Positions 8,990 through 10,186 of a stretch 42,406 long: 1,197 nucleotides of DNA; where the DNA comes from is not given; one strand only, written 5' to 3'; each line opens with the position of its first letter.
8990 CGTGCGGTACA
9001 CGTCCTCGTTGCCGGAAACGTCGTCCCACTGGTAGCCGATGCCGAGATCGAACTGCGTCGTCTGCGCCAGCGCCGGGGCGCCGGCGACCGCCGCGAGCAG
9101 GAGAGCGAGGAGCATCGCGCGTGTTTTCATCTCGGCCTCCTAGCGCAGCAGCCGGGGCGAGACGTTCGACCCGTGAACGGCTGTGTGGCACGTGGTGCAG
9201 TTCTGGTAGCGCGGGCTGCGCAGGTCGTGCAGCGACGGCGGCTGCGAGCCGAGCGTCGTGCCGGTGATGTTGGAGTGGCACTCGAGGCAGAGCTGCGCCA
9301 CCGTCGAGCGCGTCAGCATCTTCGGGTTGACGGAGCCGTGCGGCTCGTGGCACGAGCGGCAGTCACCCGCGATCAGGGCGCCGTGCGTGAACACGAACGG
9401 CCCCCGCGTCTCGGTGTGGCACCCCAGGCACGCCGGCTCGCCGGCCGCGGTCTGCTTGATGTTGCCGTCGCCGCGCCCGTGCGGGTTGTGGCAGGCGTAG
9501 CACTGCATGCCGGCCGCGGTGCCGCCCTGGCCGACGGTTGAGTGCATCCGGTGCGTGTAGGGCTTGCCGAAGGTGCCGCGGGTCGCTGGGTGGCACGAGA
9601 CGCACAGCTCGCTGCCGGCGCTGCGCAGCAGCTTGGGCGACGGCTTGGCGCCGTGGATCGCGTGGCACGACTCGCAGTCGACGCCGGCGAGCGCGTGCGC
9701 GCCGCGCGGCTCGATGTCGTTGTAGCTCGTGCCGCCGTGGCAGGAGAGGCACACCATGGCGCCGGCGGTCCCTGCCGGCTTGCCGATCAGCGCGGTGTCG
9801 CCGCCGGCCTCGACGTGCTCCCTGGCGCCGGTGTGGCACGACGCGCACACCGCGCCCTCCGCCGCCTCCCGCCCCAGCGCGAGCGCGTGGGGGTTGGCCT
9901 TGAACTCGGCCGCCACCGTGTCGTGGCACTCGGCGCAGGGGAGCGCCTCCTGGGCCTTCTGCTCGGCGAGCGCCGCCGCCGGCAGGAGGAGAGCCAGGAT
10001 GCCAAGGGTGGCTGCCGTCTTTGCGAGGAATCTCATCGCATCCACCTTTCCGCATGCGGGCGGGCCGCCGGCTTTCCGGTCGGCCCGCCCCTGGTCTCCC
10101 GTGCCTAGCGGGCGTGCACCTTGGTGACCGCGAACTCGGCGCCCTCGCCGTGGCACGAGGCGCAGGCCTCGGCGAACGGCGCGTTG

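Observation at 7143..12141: Complete MtrC-MtrA-MtrB-style porin-cytochrome conduit in a high-GC genome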

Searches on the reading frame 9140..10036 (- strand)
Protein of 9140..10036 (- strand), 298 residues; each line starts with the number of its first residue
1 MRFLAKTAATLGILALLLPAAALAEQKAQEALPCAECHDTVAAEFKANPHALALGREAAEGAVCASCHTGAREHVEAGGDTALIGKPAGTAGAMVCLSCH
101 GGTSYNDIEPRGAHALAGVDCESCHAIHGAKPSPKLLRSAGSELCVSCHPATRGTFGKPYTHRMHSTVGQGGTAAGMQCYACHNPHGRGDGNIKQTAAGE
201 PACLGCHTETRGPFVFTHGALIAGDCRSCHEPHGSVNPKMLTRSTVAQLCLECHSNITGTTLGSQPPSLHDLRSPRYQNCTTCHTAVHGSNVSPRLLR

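Call 3: search_protein_families(library=ncbifam, proteins=[window:9140-10036:-], max_evalue=0.01)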
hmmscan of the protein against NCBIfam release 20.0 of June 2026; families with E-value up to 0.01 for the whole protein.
window:9140-10036:- (298 aa): 10 families
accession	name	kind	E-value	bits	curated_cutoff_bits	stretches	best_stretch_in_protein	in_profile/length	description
TIGR03508.1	decahem_SO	subfamily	2.2e-55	187.9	192.2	1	34-293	5-257/258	DmsE family decaheme c-type cytochrome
NF041028.1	decahem_GSU2203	exception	7.8e-43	146.9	325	1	27-292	34-303/317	GSU2203 family decaheme c-type cytochrome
TIGR01905.1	paired_CXXCH_1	subfamily_domain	1.8e-29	101.3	25.2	3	218-256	1-38/41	doubled CXXCH domain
NF008659.0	PRK11659.1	equivalog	3e-09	36.8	184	1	29-152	44-170/188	cytochrome c nitrite reductase pentaheme subunit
TIGR03153.1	cytochr_NrfH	equivalog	4.8e-09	36.4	134.2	0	33-69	104-134/138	cytochrome c nitrite reductase small subunit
NF041198.1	UshA_like_PCGU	equivalog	6.6e-07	28.3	275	2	22-101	433-509/519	UshA-like (seleno)protein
TIGR03146.1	cyt_nit_nrfB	equivalog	3e-06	27.6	166.6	1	30-150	10-142/145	cytochrome c nitrite reductase pentaheme subunit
NF040968.1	FeS_ExtO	equivalog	0.00053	18.9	200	1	109-165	31-85/416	selenite/tellurite reduction operon b-type cytochrome iron-sulfur cluster-binding subunit ExtO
NF040967.1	cytc_ExtN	equivalog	0.00063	18.7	200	1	109-165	31-85/415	selenite/tellurite reduction operon c-type cytochrome ExtN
TIGR04315.1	octaheme_Shew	subfamily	0.0019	17.3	375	1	62-132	188-257/440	tetrathionate reductase family octaheme c-type cytochrome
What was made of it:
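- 9140..10036 (-): mtrA-like gene: a 298-aa periplasmic decahaem cytochrome with a Sec signal peptide (…PAAALA|EQ). TIGR03508 (DmsE family) gives E 2.2e-55 and 187.9 bits against a cutoff of 192.2, full length (call 3).
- On MtrA / DmsE family periplasmic decahaem cytochromes (TIGR03508): The score falls 4.3 bits short, but the match is full length (5-257 of 258) at E 2.2e-55 (call 3).
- The MtrA-like protein belongs to the same broad DmsE/MtrA/MtoA/PioA family (call 3). It also gives a sub-threshold hit to a Geobacter GSU2203-family decahaem model, 147 bits against a cutoff of 325 (call 3).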

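Call 4: search_protein_families(library=pfam, proteins=[window:9140-10036:-], max_evalue=0.01)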
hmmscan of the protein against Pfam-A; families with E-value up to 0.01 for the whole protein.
window:9140-10036:- (298 aa): 9 families
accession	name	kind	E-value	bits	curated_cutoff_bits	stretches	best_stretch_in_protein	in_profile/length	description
PF09699.15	Paired_CXXCH_1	-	4.1e-37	126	20.6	4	218-256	1-38/41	Doubled CXXCH motif (Paired_CXXCH_1)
PF14522.11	Cytochrome_C7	-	9.6e-16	57.8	24.8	5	29-100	10-66/67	Cytochrome c7 and related cytochrome c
PF14537.11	Cytochrom_c3_2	-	8e-14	52.3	25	3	114-208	2-79/79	Cytochrome c3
PF02085.21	Cytochrom_CIII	-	1.6e-09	38.5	22.9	1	209-290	16-88/101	Class III cytochrome C family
PF22113.1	Mtrc-MtrF_II-IV_dom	-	4.3e-08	33.3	30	1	27-108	77-171/176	Outer membrane cytochrome MtrC/MtrF-like, domains II/IV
PF05495.17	zf-CHY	-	3e-06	28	31.3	0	24-70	11-51/68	CHY zinc finger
PF03264.19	Cytochrom_NNT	-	0.00011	22.4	24.1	0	22-71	116-167/174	NapC/NirT cytochrome c family, N-terminal region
PF22678.1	Cytochrom_c_NrfB-like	-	0.00019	22.3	27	1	64-148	1-89/89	Cytochrome c-type protein NrfB-like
PF13435.11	Cytochrome_C554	-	0.00026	22.3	20.8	0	34-125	2-83/84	Cytochrome c554 and c-prime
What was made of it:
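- On OmcA/MtrC family decahaem cytochromes (TIGR03507): PF22113 matches twice (call 4).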

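Call 10: search_solved_structures(query=window:9140-10036:-, max_evalue=0.01)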
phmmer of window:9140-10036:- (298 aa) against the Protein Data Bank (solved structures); distinct sequences matched with E-value up to 0.01: 10.
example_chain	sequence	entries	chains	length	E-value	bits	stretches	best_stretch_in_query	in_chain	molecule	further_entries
6r2q_A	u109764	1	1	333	1.9e-27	99.5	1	28-292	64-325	Cystathionine beta-synthase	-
6i5b_A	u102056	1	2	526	7.2e-09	38.5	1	78-176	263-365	Uncharacterized protein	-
6qvm_A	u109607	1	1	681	3.9e-08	36.1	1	59-208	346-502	Multiheme cytochrome cf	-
2ozy_A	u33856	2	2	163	7.3e-08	35.2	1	26-153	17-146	Cytochrome c-type protein nrfB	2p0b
8e5g_A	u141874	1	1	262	0.00034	23.2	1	31-120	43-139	c-type cytochrome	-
28pb_A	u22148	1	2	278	0.00041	22.9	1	143-287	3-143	Cytochrome c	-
8rv0_Y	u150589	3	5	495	0.0018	20.8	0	22-122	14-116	Octaheme cytochrome c nitrite reductase | Octaheme nitrite c cytochrome c reductase | Octaheme nitrite reductase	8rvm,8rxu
2yxc_A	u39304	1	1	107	0.0028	20.2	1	209-293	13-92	Cytochrome c3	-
1j0p_A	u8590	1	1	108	0.0084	18.6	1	208-293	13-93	Cytochrome c3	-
1wr5_A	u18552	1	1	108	0.01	18.3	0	208-293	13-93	Cytochrome c3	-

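Call 51: find_homologous_proteins(query=window:9140-10036:-, max_evalue=1e-10)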
Query window:9140-10036:- (298 aa): 2970 proteins with E <= 1e-10 among 8000 candidates; the best 120 are listed.
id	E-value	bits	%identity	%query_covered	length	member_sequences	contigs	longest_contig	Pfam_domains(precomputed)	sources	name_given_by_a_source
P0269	8.9e-176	601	88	100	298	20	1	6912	PF09699.16,PF14537.12,PF13435.12,PF05495.18,PF14522.12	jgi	jgi:DmsE family decaheme c-type cytochrome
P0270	1.3e-156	538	80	100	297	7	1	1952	PF09699.16,PF14537.12,PF22678.2,PF14522.12,PF22113.2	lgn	-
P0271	6.8e-153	526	79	100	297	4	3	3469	PF09699.16,PF14537.12,PF14522.12,PF22113.2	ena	-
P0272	8.0e-153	526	78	100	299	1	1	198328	PF09699.16,PF14537.12,PF22678.2,PF14522.12,PF22113.2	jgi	-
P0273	6.1e-147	507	74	100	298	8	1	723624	PF09699.16,PF14537.12,PF22678.2,PF14522.12,PF22113.2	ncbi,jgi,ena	-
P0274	3.8e-146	504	74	100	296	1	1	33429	PF09699.16,PF14537.12,PF22678.2,PF14522.12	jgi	-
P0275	3.8e-140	484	71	100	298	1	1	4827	PF09699.16,PF14537.12,PF22678.2,PF02085.22,PF14522.12,PF22113.2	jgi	jgi:DmsE family decaheme c-type cytochrome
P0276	7.5e-139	480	70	100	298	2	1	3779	PF09699.16,PF14537.12,PF22678.2,PF05495.18,PF14522.12,PF22113.2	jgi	jgi:DmsE family decaheme c-type cytochrome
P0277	9.9e-134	463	71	100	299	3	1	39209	PF09699.16,PF14537.12,PF22678.2,PF14522.12,PF22113.2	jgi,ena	-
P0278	2.2e-133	462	68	100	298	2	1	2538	PF09699.16,PF14537.12,PF13435.12,PF22678.2,PF02085.22,PF14522.12,PF22113.2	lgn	-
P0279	3.4e-130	452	70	92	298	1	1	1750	PF09699.16,PF14537.12,PF13435.12,PF22678.2,PF14522.12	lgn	-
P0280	9.9e-121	421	66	100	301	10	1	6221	PF09699.16,PF14537.12,PF13435.12,PF22678.2,PF14522.12,PF22113.2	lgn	-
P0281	1.6e-120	420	68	94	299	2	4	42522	PF09699.16,PF14537.12,PF13435.12,PF22678.2,PF14522.12,PF22113.2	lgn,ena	-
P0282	3.8e-118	412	64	100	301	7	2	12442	PF09699.16,PF14537.12,PF14522.12,PF22113.2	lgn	-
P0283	1.3e-117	410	64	100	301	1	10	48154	PF09699.16,PF14537.12,PF13435.12,PF22678.2,PF14522.12,PF22113.2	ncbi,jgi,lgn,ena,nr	ncbi:MAG TPA: cytochrome c3 family protein [Thermoanaerobaculaceae bacterium]|nr:cytochrome c3 famil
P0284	6.3e-117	408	63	100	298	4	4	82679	PF09699.16,PF14537.12,PF22678.2,PF05495.18,PF14522.12,PF22113.2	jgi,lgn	jgi:DmsE family decaheme c-type cytochrome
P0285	2.9e-113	396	63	100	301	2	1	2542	PF09699.16,PF14537.12,PF13435.12,PF14522.12,PF22113.2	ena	-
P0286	3.6e-112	393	63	100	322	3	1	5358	PF09699.16,PF14537.12,PF22678.2,PF02085.22,PF14522.12,PF22113.2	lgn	-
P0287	4.2e-111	389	60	100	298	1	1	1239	PF09699.16,PF14537.12,PF13435.12,PF22678.2,PF14522.12,PF22113.2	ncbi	-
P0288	3.7e-109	383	61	100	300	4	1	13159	PF09699.16,PF14537.12,PF02085.22,PF14522.12,PF22113.2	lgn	-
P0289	3.7e-108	379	62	91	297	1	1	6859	PF09699.16,PF14537.12,PF22678.2,PF14522.12,PF22113.2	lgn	-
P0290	6.3e-108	379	59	100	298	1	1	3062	PF09699.16,PF14537.12,PF13435.12,PF22678.2,PF14522.12,PF22113.2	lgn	-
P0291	1.2e-106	374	57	100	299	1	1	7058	PF09699.16,PF14537.12,PF22678.2,PF14522.12,PF22113.2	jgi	jgi:DmsE family decaheme c-type cytochrome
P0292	1.4e-106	374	61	100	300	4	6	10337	PF09699.16,PF14537.12,PF13435.12,PF05495.18,PF14522.12,PF22113.2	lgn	-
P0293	4.0e-106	373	59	100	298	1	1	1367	PF09699.16,PF14537.12,PF13435.12,PF22678.2,PF03264.20,PF14522.12,PF22113.2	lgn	-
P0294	9.9e-106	371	59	100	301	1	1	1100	PF09699.16,PF14537.12,PF13435.12,PF22678.2,PF14522.12,PF22113.2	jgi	jgi:DmsE family decaheme c-type cytochrome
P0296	3.1e-102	360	56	100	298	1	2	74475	PF09699.16,PF14537.12,PF22678.2,PF02085.22,PF14522.12,PF22113.2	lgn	-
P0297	3.1e-102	360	60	100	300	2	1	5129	PF09699.16,PF14537.12,PF13435.12,PF22678.2,PF14522.12,PF22113.2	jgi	-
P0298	1.1e-101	358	60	95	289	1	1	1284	PF09699.16,PF14537.12,PF13435.12,PF22678.2,PF14522.12,PF22113.2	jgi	jgi:DmsE family decaheme c-type cytochrome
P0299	1.8e-100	354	59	92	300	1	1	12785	PF09699.16,PF14537.12,PF14522.12,PF22113.2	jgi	jgi:DmsE family decaheme c-type cytochrome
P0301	3.3e-95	337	54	100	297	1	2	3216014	PF09699.16,PF14537.12,PF22678.2,PF14522.12,PF22113.2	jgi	jgi:DmsE family decaheme c-type cytochrome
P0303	1.0e-92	329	54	100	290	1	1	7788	PF09699.16,PF14537.12,PF22678.2,PF14522.12,PF22113.2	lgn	-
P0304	4.4e-87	310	55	92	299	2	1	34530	PF09699.16,PF14537.12,PF22678.2,PF03264.20,PF14522.12,PF22113.2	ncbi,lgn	ncbi:MAG: DmsE family decaheme c-type cytochrome [Acidobacteriota bacterium]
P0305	4.7e-86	307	52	99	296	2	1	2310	PF09699.16,PF14537.12,PF22678.2,PF14522.12,PF22113.2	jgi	jgi:DmsE family decaheme c-type cytochrome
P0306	5.1e-86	307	57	89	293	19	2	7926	PF09699.16,PF14537.12,PF22678.2,PF02085.22,PF14522.12,PF22113.2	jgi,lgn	jgi:DmsE family decaheme c-type cytochrome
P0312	9.9e-84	299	49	100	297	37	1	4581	PF09699.16,PF14537.12,PF22678.2,PF02085.22,PF14522.12,PF22113.2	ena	-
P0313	2.1e-83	298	51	99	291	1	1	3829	PF09699.16,PF14537.12,PF22678.2,PF03264.20,PF14522.12,PF22113.2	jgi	jgi:DmsE family decaheme c-type cytochrome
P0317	1.3e-82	296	54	89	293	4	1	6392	PF09699.16,PF14537.12,PF22678.2,PF14522.12,PF22113.2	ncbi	-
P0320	8.5e-82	293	48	100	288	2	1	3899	PF09699.16,PF14537.12,PF22678.2,PF03264.20,PF14522.12,PF22113.2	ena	-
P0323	2.5e-81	291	50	98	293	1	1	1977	PF09699.16,PF14537.12,PF22678.2,PF02085.22,PF14522.12,PF22113.2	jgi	jgi:DmsE family decaheme c-type cytochrome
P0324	2.7e-81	291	52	94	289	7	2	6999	PF09699.16,PF14537.12,PF22678.2,PF14522.12,PF22113.2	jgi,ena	jgi:DmsE family decaheme c-type cytochrome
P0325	3.0e-81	291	53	89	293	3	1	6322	PF09699.16,PF14537.12,PF22678.2,PF14522.12,PF22113.2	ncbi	-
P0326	8.0e-81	290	50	94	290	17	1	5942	PF09699.16,PF14537.12,PF22678.2,PF14522.12,PF22113.2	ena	-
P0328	1.6e-80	289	49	100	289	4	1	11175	PF09699.16,PF14537.12,PF22678.2,PF03264.20,PF14522.12,PF22113.2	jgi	jgi:DmsE family decaheme c-type cytochrome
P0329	2.8e-80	288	49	100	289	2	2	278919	PF09699.16,PF14537.12,PF22678.2,PF03264.20,PF14522.12,PF22113.2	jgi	jgi:DmsE family decaheme c-type cytochrome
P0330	2.9e-80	288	51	100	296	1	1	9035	PF09699.16,PF14537.12,PF13435.12,PF22678.2,PF03264.20,PF14522.12,PF22113.2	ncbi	ncbi:MAG: DmsE family decaheme c-type cytochrome [Acidobacteriota bacterium]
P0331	2.0e-79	285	48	97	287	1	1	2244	PF09699.16,PF14537.12,PF22678.2,PF03264.20,PF14522.12,PF22113.2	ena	-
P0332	2.1e-79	285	50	100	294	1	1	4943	PF09699.16,PF14537.12,PF22678.2,PF05495.18,PF02085.22,PF14522.12,PF22113.2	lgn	-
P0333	2.2e-79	285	49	100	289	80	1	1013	PF09699.16,PF14537.12,PF22678.2,PF14522.12,PF22113.2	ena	-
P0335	2.7e-79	285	49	100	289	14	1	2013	PF09699.16,PF14537.12,PF22678.2,PF03264.20,PF14522.12,PF22113.2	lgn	-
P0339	8.3e-79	283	52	89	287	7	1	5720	PF09699.16,PF14537.12,PF22678.2,PF14522.12,PF22113.2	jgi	-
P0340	8.9e-79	283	51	97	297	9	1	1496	PF09699.16,PF14537.12,PF22678.2,PF02085.22,PF14522.12,PF22113.2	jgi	jgi:DmsE family decaheme c-type cytochrome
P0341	9.2e-79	283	50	100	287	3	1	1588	PF09699.16,PF14537.12,PF22678.2,PF14522.12,PF22113.2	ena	-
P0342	9.9e-79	283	48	100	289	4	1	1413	PF09699.16,PF14537.12,PF22678.2,PF03264.20,PF14522.12,PF22113.2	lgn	-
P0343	1.0e-78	283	47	100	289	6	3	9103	PF09699.16,PF14537.12,PF22678.2,PF14522.12,PF22113.2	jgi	jgi:DmsE family decaheme c-type cytochrome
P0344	1.5e-78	282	54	89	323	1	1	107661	PF09699.16,PF14537.12,PF22678.2,PF02085.22,PF14522.12,PF22113.2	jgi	jgi:DmsE family decaheme c-type cytochrome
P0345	2.0e-78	282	52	100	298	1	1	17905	PF09699.16,PF14537.12,PF13435.12,PF22678.2,PF02085.22,PF14522.12,PF22113.2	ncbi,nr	ncbi:MAG TPA: DmsE family decaheme c-type cytochrome [Thermoanaerobaculia bacterium]|nr:DmsE family 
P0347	2.6e-78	281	47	100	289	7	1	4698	PF09699.16,PF14537.12,PF22678.2,PF14522.12,PF22113.2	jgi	-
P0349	4.1e-78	281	49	98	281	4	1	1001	PF09699.16,PF14537.12,PF22678.2,PF14522.12,PF22113.2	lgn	-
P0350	8.1e-78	280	47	100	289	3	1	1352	PF09699.16,PF14537.12,PF22678.2,PF14522.12,PF22113.2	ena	-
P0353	1.2e-77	279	51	97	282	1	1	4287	PF09699.16,PF14537.12,PF13435.12,PF22678.2,PF02085.22,PF14522.12,PF22113.2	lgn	-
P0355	2.7e-77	278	48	100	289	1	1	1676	PF09699.16,PF14537.12,PF22678.2,PF14522.12,PF22113.2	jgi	jgi:DmsE family decaheme c-type cytochrome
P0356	3.6e-77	278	48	100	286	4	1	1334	PF09699.16,PF14537.12,PF22678.2,PF14522.12,PF22113.2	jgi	jgi:DmsE family decaheme c-type cytochrome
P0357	5.4e-77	277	53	92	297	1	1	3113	PF09699.16,PF14537.12,PF22678.2,PF02085.22,PF14522.12,PF22113.2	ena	-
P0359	6.4e-77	277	53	95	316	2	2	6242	PF09699.16,PF14537.12,PF22678.2,PF02085.22,PF14522.12,PF22113.2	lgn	-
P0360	7.5e-77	277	46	100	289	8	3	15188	PF09699.16,PF14537.12,PF22678.2,PF14522.12,PF22113.2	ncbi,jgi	jgi:DmsE family decaheme c-type cytochrome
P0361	1.1e-76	276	49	92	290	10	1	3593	PF09699.16,PF14537.12,PF22678.2,PF03264.20,PF14522.12,PF22113.2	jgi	jgi:DmsE family decaheme c-type cytochrome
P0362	1.6e-76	275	48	99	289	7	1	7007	PF09699.16,PF14537.12,PF22678.2,PF14522.12,PF22113.2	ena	-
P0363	2.2e-76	275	51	89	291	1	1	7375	PF09699.16,PF14537.12,PF22678.2,PF14522.12,PF22113.2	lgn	-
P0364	2.2e-76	275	55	90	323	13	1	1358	PF09699.16,PF14537.12,PF22678.2,PF02085.22,PF14522.12,PF22113.2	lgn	-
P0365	2.9e-76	275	47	92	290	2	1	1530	PF09699.16,PF14537.12,PF22678.2,PF03264.20,PF14522.12,PF22113.2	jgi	jgi:DmsE family decaheme c-type cytochrome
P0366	2.9e-76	275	46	100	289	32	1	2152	PF09699.16,PF14537.12,PF22678.2,PF14522.12,PF22113.2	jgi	jgi:DmsE family decaheme c-type cytochrome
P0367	3.1e-76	275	49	97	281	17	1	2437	PF09699.16,PF14537.12,PF22678.2,PF02085.22,PF14522.12,PF22113.2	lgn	-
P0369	3.4e-76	274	45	100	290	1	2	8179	PF09699.16,PF14537.12,PF22678.2,PF14522.12,PF22113.2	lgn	-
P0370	3.4e-76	274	55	90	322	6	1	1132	PF09699.16,PF14537.12,PF22678.2,PF02085.22,PF14522.12,PF22113.2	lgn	-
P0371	3.6e-76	274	49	97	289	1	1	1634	PF09699.16,PF14537.12,PF22678.2,PF14522.12,PF22113.2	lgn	-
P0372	4.1e-76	274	48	97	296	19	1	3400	PF09699.16,PF14537.12,PF22678.2,PF14522.12,PF22113.2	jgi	jgi:DmsE family decaheme c-type cytochrome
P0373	5.6e-76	274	52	89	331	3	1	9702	PF09699.16,PF14537.12,PF22678.2,PF02085.22,PF14522.12,PF22113.2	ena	-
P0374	5.9e-76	274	51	94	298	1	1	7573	PF09699.16,PF14537.12,PF22678.2,PF02085.22,PF14522.12,PF22113.2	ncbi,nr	ncbi:MAG TPA: DmsE family decaheme c-type cytochrome [Thermoanaerobaculia bacterium]|nr:DmsE family 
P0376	7.1e-76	273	50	96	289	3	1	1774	PF09699.16,PF14537.12,PF22678.2,PF02085.22,PF14522.12,PF22113.2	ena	-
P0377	7.7e-76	273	51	89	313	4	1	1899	PF09699.16,PF14537.12,PF13435.12,PF22678.2,PF14522.12,PF22113.2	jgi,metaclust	metaclust:\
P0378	8.1e-76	273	49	97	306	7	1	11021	PF09699.16,PF14537.12,PF13435.12,PF22678.2,PF02085.22,PF14522.12,PF22113.2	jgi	jgi:DmsE family decaheme c-type cytochrome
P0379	8.6e-76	273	49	94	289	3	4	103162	PF09699.16,PF14537.12,PF22678.2,PF14522.12,PF22113.2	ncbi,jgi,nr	ncbi:MAG: DmsE family decaheme c-type cytochrome [Thermoanaerobaculales bacterium]|jgi:DmsE family d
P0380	8.6e-76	273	50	97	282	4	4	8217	PF09699.16,PF14537.12,PF22678.2,PF02085.22,PF14522.12,PF22113.2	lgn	-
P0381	1.2e-75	273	51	89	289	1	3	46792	PF09699.16,PF14537.12,PF22678.2,PF14522.12,PF22113.2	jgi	jgi:DmsE family decaheme c-type cytochrome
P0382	1.2e-75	273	52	91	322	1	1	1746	PF09699.16,PF14537.12,PF22678.2,PF02085.22,PF14522.12,PF22113.2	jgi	jgi:DmsE family decaheme c-type cytochrome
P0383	1.4e-75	272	48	92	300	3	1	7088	PF09699.16,PF14537.12,PF22678.2,PF03264.20,PF14522.12,PF22113.2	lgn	-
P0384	1.5e-75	272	48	100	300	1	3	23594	PF09699.16,PF14537.12,PF22678.2,PF02085.22,PF14522.12,PF22113.2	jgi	jgi:DmsE family decaheme c-type cytochrome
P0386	2.1e-75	272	47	100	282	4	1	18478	PF09699.16,PF14537.12,PF22678.2,PF02085.22,PF14522.12,PF22113.2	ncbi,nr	ncbi:MAG: DmsE family decaheme c-type cytochrome [Thermoanaerobaculum sp.]|nr:DmsE family decaheme c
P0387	2.5e-75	272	48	93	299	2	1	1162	PF09699.16,PF14537.12,PF22678.2,PF14522.12,PF22113.2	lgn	-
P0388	3.5e-75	271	49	89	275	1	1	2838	PF09699.16,PF14537.12,PF22678.2,PF14522.12,PF22113.2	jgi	jgi:DmsE family decaheme c-type cytochrome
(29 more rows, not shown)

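Call 64: search_solved_structures(query=window:9140-10036:-, max_evalue=1e-20, show_alignments=1)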
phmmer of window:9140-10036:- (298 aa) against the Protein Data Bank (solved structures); distinct sequences matched with E-value up to 1e-20: 1.
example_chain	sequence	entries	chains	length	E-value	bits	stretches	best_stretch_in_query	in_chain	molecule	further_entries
6r2q_A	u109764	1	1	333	1.9e-27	99.5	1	28-292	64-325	Cystathionine beta-synthase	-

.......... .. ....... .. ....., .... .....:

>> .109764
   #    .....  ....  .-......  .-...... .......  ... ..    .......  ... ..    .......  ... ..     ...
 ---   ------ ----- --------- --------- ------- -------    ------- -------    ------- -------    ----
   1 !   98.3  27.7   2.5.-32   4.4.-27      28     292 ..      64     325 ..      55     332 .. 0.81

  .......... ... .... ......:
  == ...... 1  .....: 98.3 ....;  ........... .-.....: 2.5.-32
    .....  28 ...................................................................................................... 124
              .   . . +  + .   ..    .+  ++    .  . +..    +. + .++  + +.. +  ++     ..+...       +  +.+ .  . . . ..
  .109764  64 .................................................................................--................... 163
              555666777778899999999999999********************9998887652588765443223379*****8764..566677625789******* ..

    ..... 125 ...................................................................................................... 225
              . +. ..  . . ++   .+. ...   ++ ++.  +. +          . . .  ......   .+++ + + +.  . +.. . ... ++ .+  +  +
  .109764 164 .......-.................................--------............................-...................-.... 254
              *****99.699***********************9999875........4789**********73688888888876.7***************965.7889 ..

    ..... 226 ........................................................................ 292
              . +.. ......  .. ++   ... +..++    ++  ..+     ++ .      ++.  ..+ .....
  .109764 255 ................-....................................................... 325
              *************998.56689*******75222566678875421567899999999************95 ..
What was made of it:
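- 9140..10036 (-): The best PDB sequence match is 6r2q_A, MtrA of the S. baltica Mtr complex, at E 1.9e-27, with all 10 CxxCH motifs aligned in register (calls 10, 64).
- On MtrA / DmsE family periplasmic decahaem cytochromes (TIGR03508): All 10 motifs align with 6r2q_A at E 1.9e-27 (calls 10, 64).
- Closest known: Shewanella MtrCAB. Same: All ten MtrA haem motifs align (call 64).
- Closest known: Shewanella MtrCAB. Different: MtrA is about 35 residues shorter at the N-terminus (call 64).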
